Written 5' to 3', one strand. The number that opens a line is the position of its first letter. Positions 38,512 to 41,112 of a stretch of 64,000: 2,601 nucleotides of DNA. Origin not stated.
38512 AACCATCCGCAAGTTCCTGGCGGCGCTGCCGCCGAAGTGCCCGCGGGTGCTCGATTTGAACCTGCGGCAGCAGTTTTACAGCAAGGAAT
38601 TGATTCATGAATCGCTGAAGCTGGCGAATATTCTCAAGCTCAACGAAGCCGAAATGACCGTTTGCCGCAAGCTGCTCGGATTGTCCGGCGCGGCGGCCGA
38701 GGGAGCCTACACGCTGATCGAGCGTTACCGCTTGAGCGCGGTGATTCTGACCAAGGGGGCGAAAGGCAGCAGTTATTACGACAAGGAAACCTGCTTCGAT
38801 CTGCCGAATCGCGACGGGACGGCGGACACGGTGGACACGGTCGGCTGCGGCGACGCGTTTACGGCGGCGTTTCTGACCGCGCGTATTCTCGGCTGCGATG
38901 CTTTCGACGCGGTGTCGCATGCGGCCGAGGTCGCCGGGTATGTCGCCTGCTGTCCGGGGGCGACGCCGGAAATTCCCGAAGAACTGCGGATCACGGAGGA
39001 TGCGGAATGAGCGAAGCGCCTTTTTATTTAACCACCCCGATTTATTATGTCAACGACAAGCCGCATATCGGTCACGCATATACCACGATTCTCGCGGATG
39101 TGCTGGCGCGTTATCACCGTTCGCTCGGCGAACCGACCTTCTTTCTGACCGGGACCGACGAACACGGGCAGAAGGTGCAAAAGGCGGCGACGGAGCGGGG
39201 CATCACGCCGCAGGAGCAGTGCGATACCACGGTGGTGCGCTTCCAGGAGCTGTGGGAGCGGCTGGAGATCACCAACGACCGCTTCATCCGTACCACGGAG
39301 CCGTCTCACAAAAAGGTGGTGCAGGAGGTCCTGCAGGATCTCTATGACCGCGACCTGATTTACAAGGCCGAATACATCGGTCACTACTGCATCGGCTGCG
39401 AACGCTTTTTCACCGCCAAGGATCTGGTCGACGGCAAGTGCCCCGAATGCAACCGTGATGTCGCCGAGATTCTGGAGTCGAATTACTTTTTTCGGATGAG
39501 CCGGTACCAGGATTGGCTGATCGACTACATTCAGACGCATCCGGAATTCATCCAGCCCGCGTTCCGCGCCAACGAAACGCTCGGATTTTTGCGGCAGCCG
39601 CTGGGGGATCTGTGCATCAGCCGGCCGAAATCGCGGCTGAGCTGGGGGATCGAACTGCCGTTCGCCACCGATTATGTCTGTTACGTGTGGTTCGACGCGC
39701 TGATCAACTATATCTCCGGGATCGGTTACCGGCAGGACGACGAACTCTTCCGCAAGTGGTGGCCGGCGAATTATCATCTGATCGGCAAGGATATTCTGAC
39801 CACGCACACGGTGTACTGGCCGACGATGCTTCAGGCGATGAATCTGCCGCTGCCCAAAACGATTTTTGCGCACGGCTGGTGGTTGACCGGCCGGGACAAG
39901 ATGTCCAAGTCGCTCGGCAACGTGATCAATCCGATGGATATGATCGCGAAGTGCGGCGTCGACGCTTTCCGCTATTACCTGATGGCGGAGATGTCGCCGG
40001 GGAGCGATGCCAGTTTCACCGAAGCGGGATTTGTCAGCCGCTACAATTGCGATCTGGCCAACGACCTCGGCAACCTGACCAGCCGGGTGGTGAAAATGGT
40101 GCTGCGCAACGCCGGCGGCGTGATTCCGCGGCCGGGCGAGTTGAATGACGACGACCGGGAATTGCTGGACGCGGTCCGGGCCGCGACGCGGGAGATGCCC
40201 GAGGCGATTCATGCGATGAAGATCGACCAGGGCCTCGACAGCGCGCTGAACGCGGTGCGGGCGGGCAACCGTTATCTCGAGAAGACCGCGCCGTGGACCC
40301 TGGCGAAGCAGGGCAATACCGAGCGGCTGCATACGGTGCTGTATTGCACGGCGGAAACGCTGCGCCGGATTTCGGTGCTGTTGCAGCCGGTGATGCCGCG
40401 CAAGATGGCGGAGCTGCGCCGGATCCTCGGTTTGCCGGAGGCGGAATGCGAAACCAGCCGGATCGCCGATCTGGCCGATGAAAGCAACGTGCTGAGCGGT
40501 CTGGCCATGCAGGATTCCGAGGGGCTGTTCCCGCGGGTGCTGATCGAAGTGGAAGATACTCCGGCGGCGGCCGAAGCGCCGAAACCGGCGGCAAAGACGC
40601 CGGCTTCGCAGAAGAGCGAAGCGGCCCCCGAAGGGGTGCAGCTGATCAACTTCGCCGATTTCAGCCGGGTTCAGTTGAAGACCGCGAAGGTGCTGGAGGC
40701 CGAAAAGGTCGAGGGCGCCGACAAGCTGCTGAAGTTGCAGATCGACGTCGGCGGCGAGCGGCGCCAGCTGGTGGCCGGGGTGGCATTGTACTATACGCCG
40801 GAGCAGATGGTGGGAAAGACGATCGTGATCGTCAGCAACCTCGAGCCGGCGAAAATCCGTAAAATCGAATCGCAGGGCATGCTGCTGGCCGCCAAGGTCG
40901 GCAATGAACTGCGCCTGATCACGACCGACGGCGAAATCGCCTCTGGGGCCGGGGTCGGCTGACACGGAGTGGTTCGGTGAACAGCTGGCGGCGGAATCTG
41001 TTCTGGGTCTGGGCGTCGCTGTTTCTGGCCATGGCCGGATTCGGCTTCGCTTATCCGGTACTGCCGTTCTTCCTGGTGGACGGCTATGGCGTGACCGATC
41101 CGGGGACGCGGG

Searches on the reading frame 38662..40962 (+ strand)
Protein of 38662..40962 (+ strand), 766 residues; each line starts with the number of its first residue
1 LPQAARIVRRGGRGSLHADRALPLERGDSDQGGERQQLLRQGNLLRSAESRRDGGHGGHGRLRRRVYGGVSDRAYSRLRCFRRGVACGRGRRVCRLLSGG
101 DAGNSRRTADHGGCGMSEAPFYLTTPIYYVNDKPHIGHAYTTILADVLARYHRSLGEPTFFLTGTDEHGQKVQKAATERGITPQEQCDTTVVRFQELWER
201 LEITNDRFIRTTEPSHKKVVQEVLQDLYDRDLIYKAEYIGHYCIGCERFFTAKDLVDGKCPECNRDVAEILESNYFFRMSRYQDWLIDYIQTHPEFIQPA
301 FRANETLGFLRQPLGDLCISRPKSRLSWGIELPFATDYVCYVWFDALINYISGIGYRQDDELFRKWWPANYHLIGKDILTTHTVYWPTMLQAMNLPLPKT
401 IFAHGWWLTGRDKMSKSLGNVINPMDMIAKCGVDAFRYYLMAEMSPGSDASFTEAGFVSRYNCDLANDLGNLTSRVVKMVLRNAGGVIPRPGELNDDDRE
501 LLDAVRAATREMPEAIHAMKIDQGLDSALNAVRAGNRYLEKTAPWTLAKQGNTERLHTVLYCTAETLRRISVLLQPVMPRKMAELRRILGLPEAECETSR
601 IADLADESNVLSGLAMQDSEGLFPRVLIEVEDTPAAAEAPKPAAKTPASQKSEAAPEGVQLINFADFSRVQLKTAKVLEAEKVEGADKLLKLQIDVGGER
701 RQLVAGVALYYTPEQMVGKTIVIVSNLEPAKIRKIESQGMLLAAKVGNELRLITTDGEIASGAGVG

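Call 46: search_protein_families(library=pfam, proteins=[window:38662-40962:+], max_evalue=0.0001)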
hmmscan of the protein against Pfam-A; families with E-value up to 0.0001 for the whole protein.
window:38662-40962:+ (766 aa): 5 families
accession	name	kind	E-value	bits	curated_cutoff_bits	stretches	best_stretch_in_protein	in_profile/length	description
PF09334.17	tRNA-synt_1g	-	2e-107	359.8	20.1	2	272-476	181-390/391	tRNA synthetases class I (M)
PF00133.28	tRNA-synt_1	-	2.6e-30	106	22.7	2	119-334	23-245/414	tRNA synthetases class I (I, L, M and V)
PF01588.26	tRNA_bind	-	2.6e-26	92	27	1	672-762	1-94/96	Putative tRNA binding domain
PF01406.26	tRNA-synt_1e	-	1.9e-12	47.6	27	1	130-237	19-125/301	tRNA synthetases class I (C) catalytic domain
PF19303.5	Anticodon_3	-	1.7e-07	31.7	23.5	1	488-625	1-134/152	Anticodon binding domain of methionyl tRNA ligase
